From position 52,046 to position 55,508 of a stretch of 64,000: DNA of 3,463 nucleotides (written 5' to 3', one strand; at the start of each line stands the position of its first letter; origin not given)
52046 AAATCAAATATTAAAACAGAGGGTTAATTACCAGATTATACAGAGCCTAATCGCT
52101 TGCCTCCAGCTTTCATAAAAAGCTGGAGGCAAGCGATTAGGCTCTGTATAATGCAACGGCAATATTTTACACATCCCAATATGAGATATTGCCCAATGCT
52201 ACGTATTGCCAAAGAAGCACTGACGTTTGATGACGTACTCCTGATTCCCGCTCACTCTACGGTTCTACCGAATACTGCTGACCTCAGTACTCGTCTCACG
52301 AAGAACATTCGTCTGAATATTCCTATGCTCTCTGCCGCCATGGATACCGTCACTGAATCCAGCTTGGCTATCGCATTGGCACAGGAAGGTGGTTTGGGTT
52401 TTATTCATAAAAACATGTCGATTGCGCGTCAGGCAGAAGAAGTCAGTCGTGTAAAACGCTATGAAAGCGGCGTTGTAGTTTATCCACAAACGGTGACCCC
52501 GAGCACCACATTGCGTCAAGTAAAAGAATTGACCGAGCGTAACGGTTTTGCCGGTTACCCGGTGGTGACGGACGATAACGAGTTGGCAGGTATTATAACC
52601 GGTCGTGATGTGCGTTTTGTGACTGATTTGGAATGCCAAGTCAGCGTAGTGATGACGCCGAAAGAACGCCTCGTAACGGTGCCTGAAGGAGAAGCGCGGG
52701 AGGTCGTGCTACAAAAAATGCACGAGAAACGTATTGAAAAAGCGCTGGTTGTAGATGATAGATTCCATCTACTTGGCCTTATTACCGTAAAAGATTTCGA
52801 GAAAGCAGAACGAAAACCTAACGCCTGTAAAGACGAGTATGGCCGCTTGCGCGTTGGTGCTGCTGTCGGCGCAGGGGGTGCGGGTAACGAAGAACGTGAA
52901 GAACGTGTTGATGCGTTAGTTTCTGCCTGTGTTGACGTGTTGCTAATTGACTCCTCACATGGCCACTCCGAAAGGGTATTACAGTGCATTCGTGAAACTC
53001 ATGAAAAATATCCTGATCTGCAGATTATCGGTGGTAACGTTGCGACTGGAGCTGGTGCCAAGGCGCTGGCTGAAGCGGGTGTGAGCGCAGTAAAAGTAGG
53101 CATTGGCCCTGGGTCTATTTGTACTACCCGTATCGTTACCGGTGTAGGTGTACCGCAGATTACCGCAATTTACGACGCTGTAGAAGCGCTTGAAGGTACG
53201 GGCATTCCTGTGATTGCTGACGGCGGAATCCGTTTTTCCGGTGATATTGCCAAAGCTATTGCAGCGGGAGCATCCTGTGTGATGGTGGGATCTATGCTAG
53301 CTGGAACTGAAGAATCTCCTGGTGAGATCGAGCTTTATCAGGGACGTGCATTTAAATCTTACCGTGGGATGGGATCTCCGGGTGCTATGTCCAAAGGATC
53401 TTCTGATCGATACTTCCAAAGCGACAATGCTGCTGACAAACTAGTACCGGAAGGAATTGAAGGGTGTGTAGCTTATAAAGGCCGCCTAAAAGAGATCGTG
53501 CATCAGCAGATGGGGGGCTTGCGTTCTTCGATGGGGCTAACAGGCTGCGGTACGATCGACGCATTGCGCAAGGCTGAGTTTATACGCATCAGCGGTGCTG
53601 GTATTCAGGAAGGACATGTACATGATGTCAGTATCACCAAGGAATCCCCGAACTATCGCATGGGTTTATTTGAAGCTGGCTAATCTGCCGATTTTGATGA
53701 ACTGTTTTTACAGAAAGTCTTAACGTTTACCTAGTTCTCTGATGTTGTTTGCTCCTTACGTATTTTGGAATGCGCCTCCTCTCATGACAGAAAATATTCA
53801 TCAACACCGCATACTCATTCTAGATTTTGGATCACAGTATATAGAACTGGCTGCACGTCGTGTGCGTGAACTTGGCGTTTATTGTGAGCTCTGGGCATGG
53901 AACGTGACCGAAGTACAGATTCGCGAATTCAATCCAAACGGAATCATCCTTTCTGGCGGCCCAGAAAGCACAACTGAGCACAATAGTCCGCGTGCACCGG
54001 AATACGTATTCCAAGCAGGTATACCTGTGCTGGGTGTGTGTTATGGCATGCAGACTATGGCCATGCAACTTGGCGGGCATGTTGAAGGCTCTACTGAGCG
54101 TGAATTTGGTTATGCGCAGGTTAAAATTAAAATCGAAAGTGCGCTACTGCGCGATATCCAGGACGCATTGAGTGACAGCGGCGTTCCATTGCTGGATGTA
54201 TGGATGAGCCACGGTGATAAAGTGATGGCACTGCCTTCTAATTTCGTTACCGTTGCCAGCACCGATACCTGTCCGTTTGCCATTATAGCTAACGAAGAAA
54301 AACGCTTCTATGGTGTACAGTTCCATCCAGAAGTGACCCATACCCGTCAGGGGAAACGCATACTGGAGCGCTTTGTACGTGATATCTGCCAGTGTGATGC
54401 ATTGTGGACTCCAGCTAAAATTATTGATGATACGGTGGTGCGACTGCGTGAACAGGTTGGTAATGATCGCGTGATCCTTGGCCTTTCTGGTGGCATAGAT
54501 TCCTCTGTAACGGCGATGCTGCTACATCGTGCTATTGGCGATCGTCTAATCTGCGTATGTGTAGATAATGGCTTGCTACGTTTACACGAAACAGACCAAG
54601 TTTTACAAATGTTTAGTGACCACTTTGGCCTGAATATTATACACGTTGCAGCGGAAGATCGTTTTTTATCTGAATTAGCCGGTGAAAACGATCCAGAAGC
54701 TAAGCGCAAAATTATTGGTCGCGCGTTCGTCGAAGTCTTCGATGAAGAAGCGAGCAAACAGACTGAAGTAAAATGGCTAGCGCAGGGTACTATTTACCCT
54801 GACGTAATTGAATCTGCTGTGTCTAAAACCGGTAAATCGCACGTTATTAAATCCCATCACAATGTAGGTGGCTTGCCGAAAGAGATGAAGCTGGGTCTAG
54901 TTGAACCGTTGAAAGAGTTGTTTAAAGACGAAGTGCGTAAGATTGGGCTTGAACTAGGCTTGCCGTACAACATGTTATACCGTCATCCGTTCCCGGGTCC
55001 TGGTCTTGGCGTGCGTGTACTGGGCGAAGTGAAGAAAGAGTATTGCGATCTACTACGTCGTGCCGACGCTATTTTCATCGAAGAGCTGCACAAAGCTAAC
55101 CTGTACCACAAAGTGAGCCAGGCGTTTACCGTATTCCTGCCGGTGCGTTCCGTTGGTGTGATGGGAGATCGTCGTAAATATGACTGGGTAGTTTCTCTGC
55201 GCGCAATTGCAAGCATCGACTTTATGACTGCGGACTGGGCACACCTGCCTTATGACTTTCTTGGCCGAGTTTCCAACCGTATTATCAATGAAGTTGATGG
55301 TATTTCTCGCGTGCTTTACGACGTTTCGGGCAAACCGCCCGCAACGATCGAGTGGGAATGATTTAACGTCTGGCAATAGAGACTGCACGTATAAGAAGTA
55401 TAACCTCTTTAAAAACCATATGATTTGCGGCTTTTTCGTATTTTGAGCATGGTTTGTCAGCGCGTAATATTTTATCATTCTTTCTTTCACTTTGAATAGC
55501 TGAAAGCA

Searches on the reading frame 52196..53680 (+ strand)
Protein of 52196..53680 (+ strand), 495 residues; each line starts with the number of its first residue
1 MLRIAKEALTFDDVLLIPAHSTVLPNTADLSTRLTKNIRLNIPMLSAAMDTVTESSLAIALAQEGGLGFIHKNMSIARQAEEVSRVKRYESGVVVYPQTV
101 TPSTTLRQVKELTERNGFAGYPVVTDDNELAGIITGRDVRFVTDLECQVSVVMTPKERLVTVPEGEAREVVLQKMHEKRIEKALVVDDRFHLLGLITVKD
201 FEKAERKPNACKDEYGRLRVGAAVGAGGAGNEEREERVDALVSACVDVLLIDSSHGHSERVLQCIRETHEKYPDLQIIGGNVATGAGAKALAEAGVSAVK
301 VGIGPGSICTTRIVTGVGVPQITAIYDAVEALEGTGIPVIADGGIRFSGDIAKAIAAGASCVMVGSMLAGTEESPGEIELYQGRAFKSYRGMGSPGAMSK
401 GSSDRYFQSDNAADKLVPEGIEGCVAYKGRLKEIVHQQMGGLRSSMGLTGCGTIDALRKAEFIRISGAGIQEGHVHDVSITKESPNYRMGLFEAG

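Call 7: find_encoding_contigs(protein=window:52196-53680:+, flank=4000, max_places=10)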
Protein window:52196-53680:+ (495 aa): no gene with exactly this product is on record in the collection.

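Call 12: find_related_loci(query=window:52196-53680:+, collection=genome_contigs, flank=3000)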
Query window:52196-53680:+ (495 aa) in genome_contigs; peptide patterns used: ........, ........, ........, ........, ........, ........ (x = any residue, [..] = any of these).
599 stretches matched a pattern (row limit reached: there are more); 589 encode a relative of the query (tblastn E <= 1e-3); the best 80 are kept; 80 distinct loci.
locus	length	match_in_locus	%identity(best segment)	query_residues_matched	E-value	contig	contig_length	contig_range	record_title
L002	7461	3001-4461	89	1-490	0e+0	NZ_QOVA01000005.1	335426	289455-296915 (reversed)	Edaphovirga cremea strain DSM 105170 Scaffold5, whole genome shotgun sequence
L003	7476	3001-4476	91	1-495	0e+0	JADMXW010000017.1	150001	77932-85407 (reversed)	Serratia marcescens strain 1001295B_180824_A7 NODE_17_length_150001_cov_28.0967, whole genome shotgun sequence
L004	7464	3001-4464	88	1-491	0e+0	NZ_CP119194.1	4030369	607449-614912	Xenorhabdus bakwenae strain SF857 chromosome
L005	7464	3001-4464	87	1-491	0e+0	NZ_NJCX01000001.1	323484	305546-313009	Xenorhabdus kozodoii strain DSM 17907 Xkoz_1, whole genome shotgun sequence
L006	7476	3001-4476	90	1-495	0e+0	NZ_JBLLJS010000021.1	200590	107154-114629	MAG: Symbiopectobacterium sp. isolate Tser Symbiopectobacterium_sp_Tser_21, whole genome shotgun sequence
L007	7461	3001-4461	90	1-490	0e+0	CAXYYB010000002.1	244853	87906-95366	MAG: uncultured Symbiopectobacterium sp. isolate ERR13599001_binner13_Refined_6 genome assembly, contig: ERZ24875814.3,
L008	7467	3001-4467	90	1-492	0e+0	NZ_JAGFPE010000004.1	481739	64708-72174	Candidatus Symbiopectobacterium sp. NZEC151 NODE_4_legth_481831_cov_111.841971, whole genome shotgun sequence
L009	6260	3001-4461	88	1-490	0e+0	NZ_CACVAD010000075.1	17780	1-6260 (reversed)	Yersinia artesiana strain IP42281, whole genome shotgun sequence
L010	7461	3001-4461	87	1-490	0e+0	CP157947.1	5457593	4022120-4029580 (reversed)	Acerihabitans sp. KWT182 chromosome, complete genome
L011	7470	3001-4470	87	1-493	0e+0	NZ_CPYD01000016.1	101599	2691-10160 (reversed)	Yersinia nurmii strain CIP110231T, whole genome shotgun sequence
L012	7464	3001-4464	87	1-491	0e+0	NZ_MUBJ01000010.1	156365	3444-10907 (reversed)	Xenorhabdus vietnamensis strain DSM 22392 Xvie_10, whole genome shotgun sequence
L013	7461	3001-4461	87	1-490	0e+0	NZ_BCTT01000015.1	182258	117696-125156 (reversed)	Serratia grimesii NBRC 13537, whole genome shotgun sequence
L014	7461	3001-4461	89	1-490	0e+0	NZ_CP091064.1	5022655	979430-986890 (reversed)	Pectobacterium sp. PL152 chromosome, complete genome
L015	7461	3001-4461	87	1-490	0e+0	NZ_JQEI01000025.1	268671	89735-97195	Serratia sp. Ag1 contig25, whole genome shotgun sequence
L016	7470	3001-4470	86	1-493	0e+0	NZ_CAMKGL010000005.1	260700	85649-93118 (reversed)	Serratia quinivorans isolate 6bc90734-a76c-11e8-a962-3c4a9275d6c8 ERS2677028SCcontig000005, whole genome shotgun sequenc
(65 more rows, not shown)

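Call 13: find_homologous_proteins(query=window:52196-53680:+, max_evalue=1e-100)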
Query window:52196-53680:+ (495 aa): 8000 proteins with E <= 1e-100 among 8000 candidates; the best 120 are listed.
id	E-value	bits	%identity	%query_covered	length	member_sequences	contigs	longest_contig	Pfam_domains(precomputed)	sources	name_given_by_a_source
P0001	0.0e+0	1082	100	100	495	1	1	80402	PF01070.25,PF00478.32,PF03060.22,PF00571.34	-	-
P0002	1.2e-275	933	89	99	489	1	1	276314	PF01070.25,PF00478.32,PF03060.22,PF00571.34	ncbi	ncbi:MAG: IMP dehydrogenase [Symbiopectobacterium sp.]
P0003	2.3e-275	932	83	99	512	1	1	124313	PF01070.25,PF00478.32,PF03060.22,PF00571.34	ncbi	-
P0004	7.1e-275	930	90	99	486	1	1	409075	PF01070.25,PF00478.32,PF03060.22,PF00571.34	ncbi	ncbi:MAG: IMP dehydrogenase [Candidatus Malihini olakiniferum]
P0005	1.1e-273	926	89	99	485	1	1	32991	PF01070.25,PF00478.32,PF03060.22,PF00571.34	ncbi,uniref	ncbi:IMP dehydrogenase [Symbiopectobacterium sp.]|uniref:IMP dehydrogenase n=1 Tax=Symbiopectobacter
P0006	1.6e-273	926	89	99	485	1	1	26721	PF01070.25,PF00478.32,PF03060.22,PF00571.34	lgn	-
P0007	7.0e-272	920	88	99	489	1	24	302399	PF01070.25,PF00478.32,PF03060.22,PF00571.34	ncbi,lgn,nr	ncbi:IMP dehydrogenase [Yersinia enterocolitica]|nr:IMP dehydrogenase [Yersinia enterocolitica] EKN3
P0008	1.3e-270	916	88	99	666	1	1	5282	PF01070.25,PF00478.32,PF03060.22,PF00005.34,PF02463.26,PF00571.34,PF13304.13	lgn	-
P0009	1.2e-267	906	86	99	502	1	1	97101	PF01070.25,PF00478.32,PF03060.22,PF00571.34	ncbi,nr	ncbi:IMP dehydrogenase [Escherichia coli]|nr:IMP dehydrogenase [Escherichia coli]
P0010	1.9e-266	902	87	99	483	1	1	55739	PF01070.25,PF00478.32,PF03060.22,PF00571.34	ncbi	-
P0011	2.3e-266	902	86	99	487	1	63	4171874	PF01070.25,PF00478.32,PF03060.22,PF00571.34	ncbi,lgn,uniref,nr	ncbi:Inosine-5'-monophosphate dehydrogenase [Sodalis glossinidius str. 'morsitans']|uniref:Inosine-5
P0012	1.2e-265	900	86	99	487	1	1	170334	PF01070.25,PF00478.32,PF03060.22,PF00571.34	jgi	jgi:IMP dehydrogenase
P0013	1.3e-265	900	86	99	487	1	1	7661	PF01070.25,PF00478.32,PF03060.22,PF00571.34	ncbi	ncbi:MAG: IMP dehydrogenase [Candidatus Malihini olakiniferum]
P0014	2.0e-265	899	86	99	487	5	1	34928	PF01070.25,PF00478.32,PF03060.22,PF00571.34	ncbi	-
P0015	3.7e-265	898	87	99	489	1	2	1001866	PF01070.25,PF00478.32,PF03060.22,PF00571.34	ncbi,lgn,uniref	ncbi:IMP dehydrogenase [Lonsdalea quercina]|uniref:IMP dehydrogenase n=1 Tax=Lonsdalea quercina TaxI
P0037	2.6e-261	885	85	99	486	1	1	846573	PF01070.25,PF00478.32,PF03060.22,PF00571.34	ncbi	ncbi:MAG: IMP dehydrogenase [Candidatus Malihini olakiniferum]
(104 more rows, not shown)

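Call 18: find_encoding_contigs(protein=P0004, flank=2500, max_places=3)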
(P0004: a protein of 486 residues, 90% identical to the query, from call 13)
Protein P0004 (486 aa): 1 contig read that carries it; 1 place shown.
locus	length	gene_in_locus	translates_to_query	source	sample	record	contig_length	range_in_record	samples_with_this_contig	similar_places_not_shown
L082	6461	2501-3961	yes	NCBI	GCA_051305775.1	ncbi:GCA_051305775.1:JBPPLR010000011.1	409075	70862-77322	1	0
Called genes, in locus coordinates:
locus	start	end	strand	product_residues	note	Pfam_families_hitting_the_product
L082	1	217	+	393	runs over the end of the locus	PF13570:Beta-prop_ACSF4, PF07774:EMC1_C (faint), PF13360:PQQ_2, PF01011:PQQ (faint), PF25293:Beta-prop_EMC1_N (weak), PF13570:Beta-prop_ACSF4, PF13360:PQQ_2 (weak)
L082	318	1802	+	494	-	PF01926:MMR_HSR1, PF02421:FeoB_N, PF00009:GTP_EFTU (weak), PF01926:MMR_HSR1, PF02421:FeoB_N, PF04548:AIG1 (weak), PF00009:GTP_EFTU, PF14714:KH_dom-like, +4 more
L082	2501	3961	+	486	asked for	PF00478:IMPDH, PF00571:CBS, PF01070:FMN_dh (weak), PF03060:NMO (weak)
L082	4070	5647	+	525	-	PF00117:GATase, PF07722:Peptidase_C26, PF02540:NAD_synthase (weak), PF00958:GMP_synt_C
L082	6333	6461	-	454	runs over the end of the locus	PF01136:Peptidase_U32, PF16325:Peptidase_U32_C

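Call 19: find_encoding_contigs(protein=P0002, flank=2500, max_places=3)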
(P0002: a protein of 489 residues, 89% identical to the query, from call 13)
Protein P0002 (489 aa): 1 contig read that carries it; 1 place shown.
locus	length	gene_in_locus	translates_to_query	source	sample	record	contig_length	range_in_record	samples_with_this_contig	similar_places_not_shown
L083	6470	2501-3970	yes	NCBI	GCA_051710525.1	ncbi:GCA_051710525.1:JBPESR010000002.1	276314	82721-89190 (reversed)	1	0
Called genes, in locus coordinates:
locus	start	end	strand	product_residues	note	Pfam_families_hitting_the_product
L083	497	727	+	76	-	PF07191:Zn_ribbon_6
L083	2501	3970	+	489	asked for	PF00478:IMPDH, PF03060:NMO (faint), PF00571:CBS, PF01070:FMN_dh (weak)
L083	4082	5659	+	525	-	PF00117:GATase, PF07722:Peptidase_C26, PF02540:NAD_synthase (weak), PF00958:GMP_synt_C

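Call 20: find_encoding_contigs(protein=P0003, flank=2500, max_places=3)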
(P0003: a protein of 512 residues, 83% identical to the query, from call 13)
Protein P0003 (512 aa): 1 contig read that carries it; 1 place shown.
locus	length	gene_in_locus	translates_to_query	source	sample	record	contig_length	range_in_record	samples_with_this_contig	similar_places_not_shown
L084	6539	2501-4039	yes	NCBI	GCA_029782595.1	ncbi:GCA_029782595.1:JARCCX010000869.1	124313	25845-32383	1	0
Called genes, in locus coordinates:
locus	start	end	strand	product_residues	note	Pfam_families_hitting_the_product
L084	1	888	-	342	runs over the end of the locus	PF16485:PLN_propep, PF01447:Peptidase_M4, PF02868:Peptidase_M4_C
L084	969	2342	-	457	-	PF13742:tRNA_anti_2, PF01336:tRNA_anti-codon, PF02601:Exonuc_VII_L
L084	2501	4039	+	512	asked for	PF00478:IMPDH, PF00571:CBS, PF01070:FMN_dh, PF03060:NMO (weak), PF00478:IMPDH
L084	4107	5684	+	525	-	PF00117:GATase, PF07722:Peptidase_C26, PF02540:NAD_synthase (weak), PF03054:tRNA_Me_trans (faint), PF00958:GMP_synt_C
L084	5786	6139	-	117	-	PF12833:HTH_18, PF00165:HTH_AraC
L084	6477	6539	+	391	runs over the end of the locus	PF25988:HH_CyaD (weak), PF25917:BSH_RND, PF25973:BSH_CzcB (weak), PF25876:HH_MFP_RND, PF25878:HH_AAEA_pHBA, PF25944:Beta-barrel_RND, PF25967:RND-MFP_C, PF25989:YknX_C, +3 more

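Call 21: find_encoding_contigs(protein=P0006, flank=2500, max_places=3)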
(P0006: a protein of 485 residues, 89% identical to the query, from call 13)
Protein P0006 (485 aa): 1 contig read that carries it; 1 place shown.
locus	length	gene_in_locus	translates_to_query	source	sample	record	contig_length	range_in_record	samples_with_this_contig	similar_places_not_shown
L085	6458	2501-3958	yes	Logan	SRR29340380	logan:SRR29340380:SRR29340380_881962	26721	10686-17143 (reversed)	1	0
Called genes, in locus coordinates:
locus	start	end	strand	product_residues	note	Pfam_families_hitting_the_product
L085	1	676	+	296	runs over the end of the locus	PF03547:Mem_trans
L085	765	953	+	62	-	PF07191:Zn_ribbon_6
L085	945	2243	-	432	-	PF01336:tRNA_anti-codon, PF13742:tRNA_anti_2, PF02601:Exonuc_VII_L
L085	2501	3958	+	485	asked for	PF00478:IMPDH, PF03060:NMO (faint), PF00571:CBS, PF01070:FMN_dh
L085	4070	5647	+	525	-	PF00117:GATase, PF07722:Peptidase_C26, PF02540:NAD_synthase (weak), PF00958:GMP_synt_C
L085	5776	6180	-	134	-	-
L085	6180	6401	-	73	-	PF01183:Glyco_hydro_25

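Call 46: find_encoding_contigs(protein=P0004, flank=10000, max_places=1)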
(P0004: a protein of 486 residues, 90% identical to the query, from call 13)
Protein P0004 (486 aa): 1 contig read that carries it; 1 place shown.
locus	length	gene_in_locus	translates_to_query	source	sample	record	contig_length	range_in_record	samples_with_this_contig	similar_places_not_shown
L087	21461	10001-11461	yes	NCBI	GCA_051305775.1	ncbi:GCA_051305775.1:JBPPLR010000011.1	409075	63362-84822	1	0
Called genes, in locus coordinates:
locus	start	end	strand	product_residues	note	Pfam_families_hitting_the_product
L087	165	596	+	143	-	PF00334:NDK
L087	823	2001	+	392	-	PF21016:RlmN_N, PF04055:Radical_SAM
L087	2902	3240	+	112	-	PF13413:HTH_25, PF13560:HTH_31 (faint), PF01381:HTH_3 (weak)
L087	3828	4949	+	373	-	PF04551:GcpE, PF26540:GcpE_C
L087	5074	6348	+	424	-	PF00152:tRNA-synt_2 (faint), PF13393:tRNA-synt_His, PF00587:tRNA-synt_2b, PF03129:HGTP_anticodon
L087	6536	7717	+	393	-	PF13570:Beta-prop_ACSF4, PF07774:EMC1_C (faint), PF13360:PQQ_2, PF01011:PQQ (faint), PF25293:Beta-prop_EMC1_N (weak), PF13570:Beta-prop_ACSF4, PF13360:PQQ_2 (weak)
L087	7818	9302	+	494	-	PF01926:MMR_HSR1, PF02421:FeoB_N, PF00009:GTP_EFTU (weak), PF01926:MMR_HSR1, PF02421:FeoB_N, PF04548:AIG1 (weak), PF00009:GTP_EFTU, PF14714:KH_dom-like, +4 more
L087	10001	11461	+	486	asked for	PF00478:IMPDH, PF00571:CBS, PF01070:FMN_dh (weak), PF03060:NMO (weak)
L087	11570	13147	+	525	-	PF00117:GATase, PF07722:Peptidase_C26, PF02540:NAD_synthase (weak), PF00958:GMP_synt_C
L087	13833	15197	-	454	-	PF01136:Peptidase_U32, PF16325:Peptidase_U32_C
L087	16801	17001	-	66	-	-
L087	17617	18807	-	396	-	PF01773:Nucleos_tra2_N, PF07670:Gate, PF07662:Nucleos_tra2_C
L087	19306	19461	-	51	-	-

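Call 47: find_encoding_contigs(protein=P0006, flank=10000, max_places=1)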
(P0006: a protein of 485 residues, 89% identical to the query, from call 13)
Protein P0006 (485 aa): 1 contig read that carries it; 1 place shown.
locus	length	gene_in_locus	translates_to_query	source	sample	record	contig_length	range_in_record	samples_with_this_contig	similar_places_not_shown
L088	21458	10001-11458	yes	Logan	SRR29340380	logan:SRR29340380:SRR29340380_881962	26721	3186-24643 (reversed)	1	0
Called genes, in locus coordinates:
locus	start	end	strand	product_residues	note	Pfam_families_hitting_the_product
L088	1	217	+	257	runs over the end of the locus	PF14559:TPR_19 (faint), PF13181:TPR_8 (faint), PF13428:TPR_14 (faint), PF13431:TPR_17 (faint), PF00515:TPR_1 (faint), PF07719:TPR_2 (faint), PF13174:TPR_6 (faint), PF13424:TPR_12 (weak), +2 more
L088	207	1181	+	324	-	PF01381:HTH_3, PF12844:HTH_19 (weak), PF13413:HTH_25, PF13560:HTH_31, PF13464:RodZ_C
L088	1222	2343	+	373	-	PF04551:GcpE, PF26540:GcpE_C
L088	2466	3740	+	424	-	PF13393:tRNA-synt_His, PF00587:tRNA-synt_2b, PF03129:HGTP_anticodon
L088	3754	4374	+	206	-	PF13428:TPR_14 (faint), PF09976:TPR_21, PF07719:TPR_2 (faint), PF13432:TPR_16 (faint), PF14559:TPR_19 (weak)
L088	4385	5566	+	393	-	PF01011:PQQ (faint), PF13570:Beta-prop_ACSF4, PF25293:Beta-prop_EMC1_N (faint), PF07774:EMC1_C (faint), PF13360:PQQ_2, PF13570:Beta-prop_ACSF4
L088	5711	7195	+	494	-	PF00350:Dynamin_N (faint), PF01926:MMR_HSR1, PF02421:FeoB_N, PF00009:GTP_EFTU, PF01926:MMR_HSR1, PF02421:FeoB_N, PF04548:AIG1 (weak), PF14714:KH_dom-like, +3 more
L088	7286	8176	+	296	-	PF03547:Mem_trans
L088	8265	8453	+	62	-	PF07191:Zn_ribbon_6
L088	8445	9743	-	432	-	PF01336:tRNA_anti-codon, PF13742:tRNA_anti_2, PF02601:Exonuc_VII_L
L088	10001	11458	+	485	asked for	PF00478:IMPDH, PF03060:NMO (faint), PF00571:CBS, PF01070:FMN_dh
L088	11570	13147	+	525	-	PF00117:GATase, PF07722:Peptidase_C26, PF02540:NAD_synthase (weak), PF00958:GMP_synt_C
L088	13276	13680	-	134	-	-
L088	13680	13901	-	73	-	PF01183:Glyco_hydro_25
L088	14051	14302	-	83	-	PF07366:SnoaL, PF12680:SnoaL_2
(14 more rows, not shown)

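Call 61: find_encoding_contigs(protein=P0037, flank=1500, max_places=2)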
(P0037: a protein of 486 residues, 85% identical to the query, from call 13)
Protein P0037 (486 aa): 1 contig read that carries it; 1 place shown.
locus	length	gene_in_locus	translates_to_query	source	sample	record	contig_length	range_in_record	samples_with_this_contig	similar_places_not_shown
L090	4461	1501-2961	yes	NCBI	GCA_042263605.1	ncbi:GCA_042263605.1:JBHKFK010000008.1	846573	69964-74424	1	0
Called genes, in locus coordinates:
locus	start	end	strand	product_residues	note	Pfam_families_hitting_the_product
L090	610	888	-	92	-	PF02601:Exonuc_VII_L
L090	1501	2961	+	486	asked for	PF00478:IMPDH, PF03060:NMO (faint), PF00571:CBS (weak), PF01070:FMN_dh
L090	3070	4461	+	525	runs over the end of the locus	PF00117:GATase, PF07722:Peptidase_C26, PF02540:NAD_synthase (weak), PF00958:GMP_synt_C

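Call 62: find_encoding_contigs(protein=P0013, flank=1500, max_places=2)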
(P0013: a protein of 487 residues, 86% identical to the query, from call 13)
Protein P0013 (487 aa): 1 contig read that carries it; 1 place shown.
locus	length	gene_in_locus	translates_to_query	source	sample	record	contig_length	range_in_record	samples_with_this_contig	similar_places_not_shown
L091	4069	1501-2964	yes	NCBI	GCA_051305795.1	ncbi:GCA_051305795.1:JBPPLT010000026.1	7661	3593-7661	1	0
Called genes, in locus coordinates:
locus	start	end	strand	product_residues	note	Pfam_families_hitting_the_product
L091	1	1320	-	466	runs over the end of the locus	PF13742:tRNA_anti_2, PF01336:tRNA_anti-codon, PF02601:Exonuc_VII_L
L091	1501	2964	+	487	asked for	PF00478:IMPDH, PF00571:CBS, PF01070:FMN_dh (weak), PF03060:NMO (weak)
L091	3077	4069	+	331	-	PF00117:GATase, PF07722:Peptidase_C26, PF02540:NAD_synthase (weak)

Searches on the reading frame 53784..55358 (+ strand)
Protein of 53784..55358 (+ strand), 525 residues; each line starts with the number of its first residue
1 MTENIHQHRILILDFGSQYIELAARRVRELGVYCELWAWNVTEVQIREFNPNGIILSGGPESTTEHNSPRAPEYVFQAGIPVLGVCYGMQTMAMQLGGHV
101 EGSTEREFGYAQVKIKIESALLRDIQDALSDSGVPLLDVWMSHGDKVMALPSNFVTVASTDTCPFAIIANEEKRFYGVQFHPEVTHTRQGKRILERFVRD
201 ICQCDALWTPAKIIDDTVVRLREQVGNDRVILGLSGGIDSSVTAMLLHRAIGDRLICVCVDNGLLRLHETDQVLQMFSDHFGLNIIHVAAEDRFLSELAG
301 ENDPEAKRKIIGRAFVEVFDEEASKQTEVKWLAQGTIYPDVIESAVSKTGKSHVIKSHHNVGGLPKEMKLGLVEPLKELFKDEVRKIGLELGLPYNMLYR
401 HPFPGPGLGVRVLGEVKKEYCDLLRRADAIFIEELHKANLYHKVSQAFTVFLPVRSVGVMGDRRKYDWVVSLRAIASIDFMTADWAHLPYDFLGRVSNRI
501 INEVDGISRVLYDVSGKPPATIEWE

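Call 25: find_encoding_contigs(protein=window:53784-55358:+, flank=3000, max_places=6)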
Protein window:53784-55358:+ (525 aa): no gene with exactly this product is on record in the collection.
